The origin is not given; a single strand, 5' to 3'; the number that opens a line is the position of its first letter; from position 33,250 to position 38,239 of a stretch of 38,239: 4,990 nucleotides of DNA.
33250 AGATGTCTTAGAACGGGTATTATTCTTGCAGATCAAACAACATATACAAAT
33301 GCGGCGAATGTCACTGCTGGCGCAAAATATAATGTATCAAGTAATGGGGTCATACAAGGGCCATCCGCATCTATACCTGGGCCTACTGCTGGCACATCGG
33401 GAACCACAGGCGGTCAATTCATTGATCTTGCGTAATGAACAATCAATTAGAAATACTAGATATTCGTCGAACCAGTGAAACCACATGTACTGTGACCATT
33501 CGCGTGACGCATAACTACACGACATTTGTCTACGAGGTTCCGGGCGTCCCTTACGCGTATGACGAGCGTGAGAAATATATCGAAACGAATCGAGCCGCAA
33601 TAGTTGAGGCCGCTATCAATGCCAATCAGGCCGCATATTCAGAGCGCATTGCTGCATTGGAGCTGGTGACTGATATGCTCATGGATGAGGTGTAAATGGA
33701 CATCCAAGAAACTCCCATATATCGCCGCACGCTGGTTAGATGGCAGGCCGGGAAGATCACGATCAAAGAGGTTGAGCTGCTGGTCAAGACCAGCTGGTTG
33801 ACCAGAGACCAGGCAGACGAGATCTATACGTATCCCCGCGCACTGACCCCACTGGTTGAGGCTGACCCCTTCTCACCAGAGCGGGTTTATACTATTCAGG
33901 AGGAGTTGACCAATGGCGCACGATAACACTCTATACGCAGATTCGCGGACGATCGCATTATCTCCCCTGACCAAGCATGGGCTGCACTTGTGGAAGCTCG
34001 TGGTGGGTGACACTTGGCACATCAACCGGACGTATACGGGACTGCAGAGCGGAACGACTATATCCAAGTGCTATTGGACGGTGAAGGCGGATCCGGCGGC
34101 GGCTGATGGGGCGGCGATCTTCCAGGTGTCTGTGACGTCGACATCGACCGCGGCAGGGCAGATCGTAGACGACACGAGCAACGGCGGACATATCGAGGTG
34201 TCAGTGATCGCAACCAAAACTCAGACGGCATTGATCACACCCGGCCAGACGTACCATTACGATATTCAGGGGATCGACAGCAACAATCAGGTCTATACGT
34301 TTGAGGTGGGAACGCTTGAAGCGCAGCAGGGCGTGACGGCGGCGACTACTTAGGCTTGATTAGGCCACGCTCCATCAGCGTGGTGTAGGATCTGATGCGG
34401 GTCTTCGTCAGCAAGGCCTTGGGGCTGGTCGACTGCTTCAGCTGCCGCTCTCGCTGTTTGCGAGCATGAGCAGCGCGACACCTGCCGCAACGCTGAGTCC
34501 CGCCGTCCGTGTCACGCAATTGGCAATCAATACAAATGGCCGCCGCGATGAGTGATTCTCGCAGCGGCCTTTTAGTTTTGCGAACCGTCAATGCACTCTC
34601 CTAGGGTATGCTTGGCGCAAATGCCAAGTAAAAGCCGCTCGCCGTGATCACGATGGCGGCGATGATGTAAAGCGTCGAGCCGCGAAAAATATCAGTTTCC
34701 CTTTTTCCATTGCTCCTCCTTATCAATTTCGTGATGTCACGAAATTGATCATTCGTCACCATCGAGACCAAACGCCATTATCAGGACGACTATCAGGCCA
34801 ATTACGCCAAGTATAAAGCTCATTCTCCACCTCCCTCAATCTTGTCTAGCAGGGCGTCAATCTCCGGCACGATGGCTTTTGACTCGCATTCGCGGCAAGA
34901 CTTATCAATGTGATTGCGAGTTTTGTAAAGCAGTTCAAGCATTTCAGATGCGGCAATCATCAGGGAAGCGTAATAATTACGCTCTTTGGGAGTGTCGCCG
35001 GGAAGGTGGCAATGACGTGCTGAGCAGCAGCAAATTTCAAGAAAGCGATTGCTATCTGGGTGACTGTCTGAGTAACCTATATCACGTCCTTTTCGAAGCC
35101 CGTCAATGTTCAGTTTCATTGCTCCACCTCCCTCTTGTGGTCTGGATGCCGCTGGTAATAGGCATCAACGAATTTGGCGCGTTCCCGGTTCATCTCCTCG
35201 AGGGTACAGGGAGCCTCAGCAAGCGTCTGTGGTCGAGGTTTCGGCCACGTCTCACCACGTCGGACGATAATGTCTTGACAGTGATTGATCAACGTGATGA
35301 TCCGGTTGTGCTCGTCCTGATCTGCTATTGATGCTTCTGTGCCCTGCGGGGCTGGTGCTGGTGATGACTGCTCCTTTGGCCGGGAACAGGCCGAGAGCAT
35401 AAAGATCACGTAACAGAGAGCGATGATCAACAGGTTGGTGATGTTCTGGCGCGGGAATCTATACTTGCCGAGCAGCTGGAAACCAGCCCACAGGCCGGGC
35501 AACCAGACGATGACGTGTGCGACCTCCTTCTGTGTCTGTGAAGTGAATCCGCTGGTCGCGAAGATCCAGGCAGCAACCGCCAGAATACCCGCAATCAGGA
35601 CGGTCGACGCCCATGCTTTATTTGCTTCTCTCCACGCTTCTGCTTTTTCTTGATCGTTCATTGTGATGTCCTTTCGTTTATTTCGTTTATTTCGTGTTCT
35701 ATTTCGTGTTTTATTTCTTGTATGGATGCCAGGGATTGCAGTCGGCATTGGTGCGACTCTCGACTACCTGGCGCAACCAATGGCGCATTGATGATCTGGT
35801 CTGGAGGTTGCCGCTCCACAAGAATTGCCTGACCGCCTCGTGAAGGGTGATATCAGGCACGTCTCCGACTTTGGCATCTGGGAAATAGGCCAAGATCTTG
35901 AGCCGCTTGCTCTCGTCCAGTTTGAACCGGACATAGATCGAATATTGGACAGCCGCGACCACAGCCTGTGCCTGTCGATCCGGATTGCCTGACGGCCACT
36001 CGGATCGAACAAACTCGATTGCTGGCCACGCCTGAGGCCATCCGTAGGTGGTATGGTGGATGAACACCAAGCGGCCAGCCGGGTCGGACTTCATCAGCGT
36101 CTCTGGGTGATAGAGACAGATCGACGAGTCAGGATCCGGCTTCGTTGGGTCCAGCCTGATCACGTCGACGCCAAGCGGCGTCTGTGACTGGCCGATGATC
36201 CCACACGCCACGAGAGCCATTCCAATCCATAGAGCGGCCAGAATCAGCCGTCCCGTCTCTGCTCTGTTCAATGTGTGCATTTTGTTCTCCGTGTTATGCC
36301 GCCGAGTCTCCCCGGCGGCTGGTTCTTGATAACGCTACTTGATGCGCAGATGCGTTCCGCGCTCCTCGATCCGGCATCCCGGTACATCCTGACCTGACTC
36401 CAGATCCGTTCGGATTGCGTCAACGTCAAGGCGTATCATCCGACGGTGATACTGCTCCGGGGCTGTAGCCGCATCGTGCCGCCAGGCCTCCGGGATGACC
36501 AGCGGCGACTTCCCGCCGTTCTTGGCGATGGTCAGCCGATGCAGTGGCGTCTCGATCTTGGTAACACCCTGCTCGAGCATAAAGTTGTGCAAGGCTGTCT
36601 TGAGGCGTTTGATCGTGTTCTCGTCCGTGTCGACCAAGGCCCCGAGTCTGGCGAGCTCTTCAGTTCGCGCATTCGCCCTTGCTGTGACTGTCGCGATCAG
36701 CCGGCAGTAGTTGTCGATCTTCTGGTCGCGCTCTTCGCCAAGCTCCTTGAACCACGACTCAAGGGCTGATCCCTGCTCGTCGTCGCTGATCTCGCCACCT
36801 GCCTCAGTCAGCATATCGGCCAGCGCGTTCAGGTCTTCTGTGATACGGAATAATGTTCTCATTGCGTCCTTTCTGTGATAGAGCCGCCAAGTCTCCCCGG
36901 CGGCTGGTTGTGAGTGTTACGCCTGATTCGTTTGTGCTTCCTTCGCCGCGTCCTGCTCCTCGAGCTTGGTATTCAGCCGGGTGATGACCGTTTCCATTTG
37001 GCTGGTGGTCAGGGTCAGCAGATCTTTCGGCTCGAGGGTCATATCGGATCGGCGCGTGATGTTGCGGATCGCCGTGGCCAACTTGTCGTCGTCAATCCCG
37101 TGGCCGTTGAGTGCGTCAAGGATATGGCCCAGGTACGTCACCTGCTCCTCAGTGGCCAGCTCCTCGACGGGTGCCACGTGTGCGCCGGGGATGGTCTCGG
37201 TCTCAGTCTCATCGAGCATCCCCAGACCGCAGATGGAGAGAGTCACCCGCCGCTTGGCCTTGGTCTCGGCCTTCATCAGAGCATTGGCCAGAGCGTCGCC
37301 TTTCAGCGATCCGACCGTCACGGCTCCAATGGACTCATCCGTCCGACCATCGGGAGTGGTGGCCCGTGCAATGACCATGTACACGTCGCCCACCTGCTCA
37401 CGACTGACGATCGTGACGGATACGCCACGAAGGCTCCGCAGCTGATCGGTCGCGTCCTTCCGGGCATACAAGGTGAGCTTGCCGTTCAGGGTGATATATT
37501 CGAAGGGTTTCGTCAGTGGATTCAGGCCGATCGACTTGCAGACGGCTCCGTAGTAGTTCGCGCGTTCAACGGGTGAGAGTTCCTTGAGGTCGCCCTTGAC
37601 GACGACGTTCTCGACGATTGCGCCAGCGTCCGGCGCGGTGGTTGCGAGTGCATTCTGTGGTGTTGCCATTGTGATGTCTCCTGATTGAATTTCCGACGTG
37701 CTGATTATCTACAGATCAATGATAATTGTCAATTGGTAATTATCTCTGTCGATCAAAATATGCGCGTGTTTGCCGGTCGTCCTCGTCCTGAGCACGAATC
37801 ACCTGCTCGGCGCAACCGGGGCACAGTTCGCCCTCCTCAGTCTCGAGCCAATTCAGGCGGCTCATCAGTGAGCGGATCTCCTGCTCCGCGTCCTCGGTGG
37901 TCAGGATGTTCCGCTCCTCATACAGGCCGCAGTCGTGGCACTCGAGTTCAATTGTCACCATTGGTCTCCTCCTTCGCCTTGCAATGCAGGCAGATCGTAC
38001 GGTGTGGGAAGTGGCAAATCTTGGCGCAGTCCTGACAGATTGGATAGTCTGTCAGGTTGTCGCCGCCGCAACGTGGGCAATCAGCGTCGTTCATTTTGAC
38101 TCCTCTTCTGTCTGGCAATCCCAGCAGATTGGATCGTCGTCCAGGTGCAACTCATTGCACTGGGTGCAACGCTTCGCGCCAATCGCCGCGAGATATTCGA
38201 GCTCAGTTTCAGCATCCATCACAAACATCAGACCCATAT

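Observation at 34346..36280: Uncharacterised envelope-directed cassette at the distal end of the early leftward operon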

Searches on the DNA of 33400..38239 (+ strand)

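Call 7: search_dna_similar(query=window:33400-38239:+, collection=phages, mode=distant, max_rows=20)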
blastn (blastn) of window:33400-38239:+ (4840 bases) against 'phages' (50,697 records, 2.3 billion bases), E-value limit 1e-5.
No match.

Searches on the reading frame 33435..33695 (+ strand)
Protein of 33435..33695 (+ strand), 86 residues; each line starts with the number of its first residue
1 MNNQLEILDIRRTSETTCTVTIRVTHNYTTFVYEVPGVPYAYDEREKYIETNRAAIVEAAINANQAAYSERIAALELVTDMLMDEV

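Call 11: search_protein_families(library=phrogs, proteins=[window:33435-33695:+], max_evalue=0.01)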
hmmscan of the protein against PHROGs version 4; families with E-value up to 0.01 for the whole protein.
window:33435-33695:+ (86 aa): 1 family
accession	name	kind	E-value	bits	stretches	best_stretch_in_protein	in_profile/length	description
phrog_4134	-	unknown function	0.0054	17.6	1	30-63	19-52/90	-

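Call 12: search_protein_families(library=pfam, proteins=[window:33435-33695:+], max_evalue=0.01)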
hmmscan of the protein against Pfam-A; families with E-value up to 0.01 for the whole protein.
window:33435-33695:+ (86 aa): 0 families

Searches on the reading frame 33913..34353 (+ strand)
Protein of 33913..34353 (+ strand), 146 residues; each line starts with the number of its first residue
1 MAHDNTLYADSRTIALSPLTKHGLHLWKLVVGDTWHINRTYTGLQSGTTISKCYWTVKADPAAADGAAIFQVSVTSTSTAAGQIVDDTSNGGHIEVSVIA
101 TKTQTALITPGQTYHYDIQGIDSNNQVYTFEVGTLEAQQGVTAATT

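Call 5: search_protein_families(library=pfam, proteins=[window:33913-34353:+], max_evalue=1)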
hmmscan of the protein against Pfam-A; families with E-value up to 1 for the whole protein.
window:33913-34353:+ (146 aa): 1 family
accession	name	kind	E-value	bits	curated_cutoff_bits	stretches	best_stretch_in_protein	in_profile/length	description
PF23148.1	Gp77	-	0.18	12.8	27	1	43-80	16-51/84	Podophage GP4 fiber-tail adaptor protein gp77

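Call 6: search_protein_families(library=phrogs, proteins=[window:33913-34353:+], max_evalue=1)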
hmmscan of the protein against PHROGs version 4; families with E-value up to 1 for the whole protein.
window:33913-34353:+ (146 aa): 2 families
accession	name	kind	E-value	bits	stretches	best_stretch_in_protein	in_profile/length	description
phrog_1084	-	unknown function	0.00012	23.1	1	85-145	60-118/123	unknown function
phrog_13245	-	unknown function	0.22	12.9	1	62-114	43-95/131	-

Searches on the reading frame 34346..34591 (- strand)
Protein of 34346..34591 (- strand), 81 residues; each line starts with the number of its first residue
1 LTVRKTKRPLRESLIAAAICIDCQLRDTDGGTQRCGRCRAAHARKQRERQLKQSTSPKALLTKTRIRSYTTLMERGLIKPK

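Call 5: search_protein_families(library=pfam, proteins=[window:34346-34591:-], max_evalue=1)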
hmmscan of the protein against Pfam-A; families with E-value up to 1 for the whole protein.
window:34346-34591:- (81 aa): 0 families

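Call 6: search_protein_families(library=phrogs, proteins=[window:34346-34591:-], max_evalue=1)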
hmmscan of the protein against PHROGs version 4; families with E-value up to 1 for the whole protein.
window:34346-34591:- (81 aa): 3 families
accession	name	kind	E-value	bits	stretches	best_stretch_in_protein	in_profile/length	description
phrog_13804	-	unknown function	0.029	15.5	1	33-70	17-54/61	-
phrog_826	-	DNA, RNA and nucleotide metabolism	0.15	12.6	1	27-60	184-216/281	HNH endonuclease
phrog_35392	-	unknown function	0.2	12.2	1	6-47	165-206/238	-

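Call 61: search_protein_families(library=padloc, proteins=[window:34346-34591:-], max_evalue=0.1)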
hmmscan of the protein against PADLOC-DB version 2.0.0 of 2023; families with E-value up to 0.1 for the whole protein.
window:34346-34591:- (81 aa): 0 families

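Call 62: search_protein_families(library=ncbifam, proteins=[window:34346-34591:-], max_evalue=0.1)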
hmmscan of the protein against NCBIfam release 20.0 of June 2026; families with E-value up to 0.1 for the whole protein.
window:34346-34591:- (81 aa): 0 families

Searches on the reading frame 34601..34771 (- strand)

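Call 5: search_protein_families(library=pfam, proteins=[window:34601-34771:-], max_evalue=1)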
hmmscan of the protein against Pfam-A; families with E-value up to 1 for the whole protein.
window:34601-34771:- (56 aa): 1 family
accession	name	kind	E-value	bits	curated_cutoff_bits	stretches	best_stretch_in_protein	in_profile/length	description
PF12410.13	rpo30_N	-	0.14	12.6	25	1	3-38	72-105/135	Poxvirus DNA dependent RNA polymerase 30kDa subunit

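Call 6: search_protein_families(library=phrogs, proteins=[window:34601-34771:-], max_evalue=1)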
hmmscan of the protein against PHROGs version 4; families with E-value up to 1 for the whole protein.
window:34601-34771:- (56 aa): 1 family
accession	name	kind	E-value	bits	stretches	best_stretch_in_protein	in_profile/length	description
phrog_31752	-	head and packaging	0.39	11.4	1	14-39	46-71/171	virion structural protein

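Call 61: search_protein_families(library=padloc, proteins=[window:34601-34771:-], max_evalue=0.1)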
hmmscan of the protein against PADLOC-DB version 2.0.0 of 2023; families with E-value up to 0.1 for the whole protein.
window:34601-34771:- (56 aa): 0 families

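Call 62: search_protein_families(library=ncbifam, proteins=[window:34601-34771:-], max_evalue=0.1)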
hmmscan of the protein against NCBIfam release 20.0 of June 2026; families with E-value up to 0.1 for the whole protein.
window:34601-34771:- (56 aa): 0 families

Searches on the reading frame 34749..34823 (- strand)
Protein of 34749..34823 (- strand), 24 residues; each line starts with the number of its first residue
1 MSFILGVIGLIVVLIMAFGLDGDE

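Call 5: search_protein_families(library=pfam, proteins=[window:34749-34823:-], max_evalue=1)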
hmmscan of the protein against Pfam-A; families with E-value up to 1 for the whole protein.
window:34749-34823:- (24 aa): 0 families

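Call 6: search_protein_families(library=phrogs, proteins=[window:34749-34823:-], max_evalue=1)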
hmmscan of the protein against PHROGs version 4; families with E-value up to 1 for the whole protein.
window:34749-34823:- (24 aa): 0 families

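Call 61: search_protein_families(library=padloc, proteins=[window:34749-34823:-], max_evalue=0.1)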
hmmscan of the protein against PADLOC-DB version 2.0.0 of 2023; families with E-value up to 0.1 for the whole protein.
window:34749-34823:- (24 aa): 0 families

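Call 62: search_protein_families(library=ncbifam, proteins=[window:34749-34823:-], max_evalue=0.1)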
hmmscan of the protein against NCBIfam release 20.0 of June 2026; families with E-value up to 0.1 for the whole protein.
window:34749-34823:- (24 aa): 1 family
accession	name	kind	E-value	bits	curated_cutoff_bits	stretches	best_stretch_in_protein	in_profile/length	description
TIGR04429.1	Phr_nterm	subfamily_domain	0.097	13.2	25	0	4-20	5-21/28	Phr family secreted Rap phosphatase inhibitor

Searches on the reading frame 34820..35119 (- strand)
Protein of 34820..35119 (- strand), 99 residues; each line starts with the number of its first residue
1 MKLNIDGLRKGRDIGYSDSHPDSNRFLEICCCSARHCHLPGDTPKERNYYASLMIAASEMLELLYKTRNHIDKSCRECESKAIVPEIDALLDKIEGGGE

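Call 5: search_protein_families(library=pfam, proteins=[window:34820-35119:-], max_evalue=1)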
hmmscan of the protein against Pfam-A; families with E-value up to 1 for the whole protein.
window:34820-35119:- (99 aa): 0 families

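Call 6: search_protein_families(library=phrogs, proteins=[window:34820-35119:-], max_evalue=1)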
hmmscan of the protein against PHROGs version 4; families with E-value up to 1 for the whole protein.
window:34820-35119:- (99 aa): 1 family
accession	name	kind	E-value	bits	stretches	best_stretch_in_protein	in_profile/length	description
phrog_1273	-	unknown function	0.0015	19.8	1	22-97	31-100/103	-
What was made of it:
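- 34820..35119 (-): Gene C (99 aa). A cytoplasmic Cys/His-rich protein inserted between B and D. Its C-terminal half (…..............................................) is a widespread phage module. Call 6 (phrog_1273, E 0.0015).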

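Call 56: find_related_loci(query=window:34820-35119:-, collection=viral_contigs, flank=3000)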
Query window:34820-35119:- (99 aa) in viral_contigs; peptide patterns used: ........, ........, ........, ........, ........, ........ (x = any residue, [..] = any of these).
5 stretches matched a pattern, but none encodes a relative of the query by tblastn (E <= 1e-3).

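Call 57: find_homologous_proteins(query=window:34820-35119:-, max_evalue=0.01)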
Query window:34820-35119:- (99 aa): 31 proteins with E <= 0.01 among 32 candidates.
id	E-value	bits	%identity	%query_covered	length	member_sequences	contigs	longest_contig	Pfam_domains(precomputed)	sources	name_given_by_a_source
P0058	1.3e-60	220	98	100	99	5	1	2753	-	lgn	-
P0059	9.1e-55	201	88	100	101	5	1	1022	-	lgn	-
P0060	2.3e-52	193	90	100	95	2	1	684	-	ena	-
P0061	7.3e-48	179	78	100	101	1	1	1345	-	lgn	-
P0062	7.8e-46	172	77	100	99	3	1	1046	-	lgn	-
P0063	2.1e-39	152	69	100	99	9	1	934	-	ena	-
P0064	2.3e-39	152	71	96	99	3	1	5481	-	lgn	-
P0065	1.1e-38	150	69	100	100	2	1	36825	-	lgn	-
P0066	1.3e-38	149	67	100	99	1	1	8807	-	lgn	-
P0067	1.6e-20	91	63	79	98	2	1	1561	PF27050.1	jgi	jgi:hypothetical protein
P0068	1.5e-18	85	88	49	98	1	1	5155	PF27050.1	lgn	-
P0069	3.1e-17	81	89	47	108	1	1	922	PF27050.1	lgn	-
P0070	1.3e-15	75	74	55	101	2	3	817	-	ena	-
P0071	3.1e-15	74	58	75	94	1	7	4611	-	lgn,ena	-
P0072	4.9e-15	74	70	61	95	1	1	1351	PF27050.1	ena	-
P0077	2.6e-14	71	49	88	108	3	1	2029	PF27050.1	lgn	-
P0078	6.5e-14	70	71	57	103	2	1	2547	PF27050.1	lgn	-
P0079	1.2e-13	69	79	48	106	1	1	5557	PF27050.1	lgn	-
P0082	3.6e-13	68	77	48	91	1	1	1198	PF27050.1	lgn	-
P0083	3.7e-13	68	67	59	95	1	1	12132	PF27050.1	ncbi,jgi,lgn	jgi:hypothetical protein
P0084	6.0e-13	67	76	49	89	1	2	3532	PF27050.1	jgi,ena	-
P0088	7.7e-10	57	81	36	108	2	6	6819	PF27050.1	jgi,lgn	jgi:hypothetical protein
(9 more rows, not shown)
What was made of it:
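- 34820..35119 (-): Call 57 (31 homologues, 11 carrying PF27050).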

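Call 58: find_encoding_contigs(protein=P0065, flank=5000, max_places=2)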
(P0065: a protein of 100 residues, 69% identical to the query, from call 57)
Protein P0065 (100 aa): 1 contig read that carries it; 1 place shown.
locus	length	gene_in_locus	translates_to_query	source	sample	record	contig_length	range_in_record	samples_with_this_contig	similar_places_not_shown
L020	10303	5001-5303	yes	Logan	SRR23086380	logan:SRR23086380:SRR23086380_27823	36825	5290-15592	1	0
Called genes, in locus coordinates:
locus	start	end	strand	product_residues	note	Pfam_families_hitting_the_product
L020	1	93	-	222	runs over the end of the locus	PF22769:DCD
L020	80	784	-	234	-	PF00186:DHFR_1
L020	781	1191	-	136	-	PF08774:VRR_NUC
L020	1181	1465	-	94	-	-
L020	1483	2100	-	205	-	-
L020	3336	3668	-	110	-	-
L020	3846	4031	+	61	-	-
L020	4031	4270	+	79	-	-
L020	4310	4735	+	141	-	PF27247:MJ1673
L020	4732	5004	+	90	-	-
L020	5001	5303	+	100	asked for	-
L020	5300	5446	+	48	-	-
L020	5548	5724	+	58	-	-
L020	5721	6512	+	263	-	-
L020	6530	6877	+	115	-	-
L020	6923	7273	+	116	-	-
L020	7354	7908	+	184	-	-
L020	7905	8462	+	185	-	PF02223:Thymidylate_kin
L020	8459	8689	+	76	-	-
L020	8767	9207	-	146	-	-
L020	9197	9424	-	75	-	-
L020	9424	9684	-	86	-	-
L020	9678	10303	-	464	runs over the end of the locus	-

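Call 61: search_protein_families(library=padloc, proteins=[window:34820-35119:-], max_evalue=0.1)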
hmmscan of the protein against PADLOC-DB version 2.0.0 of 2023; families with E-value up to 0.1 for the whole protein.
window:34820-35119:- (99 aa): 0 families

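Call 62: search_protein_families(library=ncbifam, proteins=[window:34820-35119:-], max_evalue=0.1)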
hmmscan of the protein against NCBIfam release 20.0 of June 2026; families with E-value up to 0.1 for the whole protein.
window:34820-35119:- (99 aa): 1 family
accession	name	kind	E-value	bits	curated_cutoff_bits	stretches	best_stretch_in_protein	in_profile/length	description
NF052338.1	PA2781_fam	subfamily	0.019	15.2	45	1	45-83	20-58/98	PA2781 family protein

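Call 72: find_encoding_contigs(protein=P0058, flank=3000, max_places=3)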
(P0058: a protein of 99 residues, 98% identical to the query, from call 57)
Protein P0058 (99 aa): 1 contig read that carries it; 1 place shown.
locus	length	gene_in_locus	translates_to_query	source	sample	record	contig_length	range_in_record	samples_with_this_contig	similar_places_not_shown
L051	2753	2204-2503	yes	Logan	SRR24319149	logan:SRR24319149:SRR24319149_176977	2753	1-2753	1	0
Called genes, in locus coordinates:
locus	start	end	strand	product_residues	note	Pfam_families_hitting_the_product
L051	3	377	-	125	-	?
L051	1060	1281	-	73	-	PF12728:HTH_17 (weak)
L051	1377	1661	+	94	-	-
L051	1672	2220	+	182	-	-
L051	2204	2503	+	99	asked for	-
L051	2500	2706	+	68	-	-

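Call 73: find_encoding_contigs(protein=P0066, flank=4500, max_places=2)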
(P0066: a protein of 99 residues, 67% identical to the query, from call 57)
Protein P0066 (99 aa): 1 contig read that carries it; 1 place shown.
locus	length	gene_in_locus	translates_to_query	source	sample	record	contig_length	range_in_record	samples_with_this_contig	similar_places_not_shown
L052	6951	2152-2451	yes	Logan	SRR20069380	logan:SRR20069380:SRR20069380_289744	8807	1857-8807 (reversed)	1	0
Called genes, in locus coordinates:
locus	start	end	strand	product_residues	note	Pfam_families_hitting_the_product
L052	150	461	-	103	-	-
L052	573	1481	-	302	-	PF23987:Phage_holin_10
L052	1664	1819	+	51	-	-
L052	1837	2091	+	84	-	-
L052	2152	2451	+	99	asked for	-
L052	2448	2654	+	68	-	-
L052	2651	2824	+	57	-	-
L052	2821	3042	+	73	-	-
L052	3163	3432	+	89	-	-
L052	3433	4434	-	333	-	-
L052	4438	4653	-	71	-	-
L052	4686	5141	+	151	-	-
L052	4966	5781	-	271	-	-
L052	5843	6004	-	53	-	-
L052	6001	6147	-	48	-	-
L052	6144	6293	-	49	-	-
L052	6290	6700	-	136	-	PF03781:FGE-sulfatase (weak)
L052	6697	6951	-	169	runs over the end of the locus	-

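Call 77: search_solved_structures(query=A5, max_evalue=5)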
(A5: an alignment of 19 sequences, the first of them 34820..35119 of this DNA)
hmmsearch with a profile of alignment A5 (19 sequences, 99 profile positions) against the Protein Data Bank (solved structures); distinct sequences matched with E-value up to 5: 1.
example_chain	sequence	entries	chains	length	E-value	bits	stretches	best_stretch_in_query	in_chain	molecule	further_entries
9jj3_B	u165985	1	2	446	0.33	14.9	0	41-80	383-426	Probable proton-coupled zinc antiporter SLC30A4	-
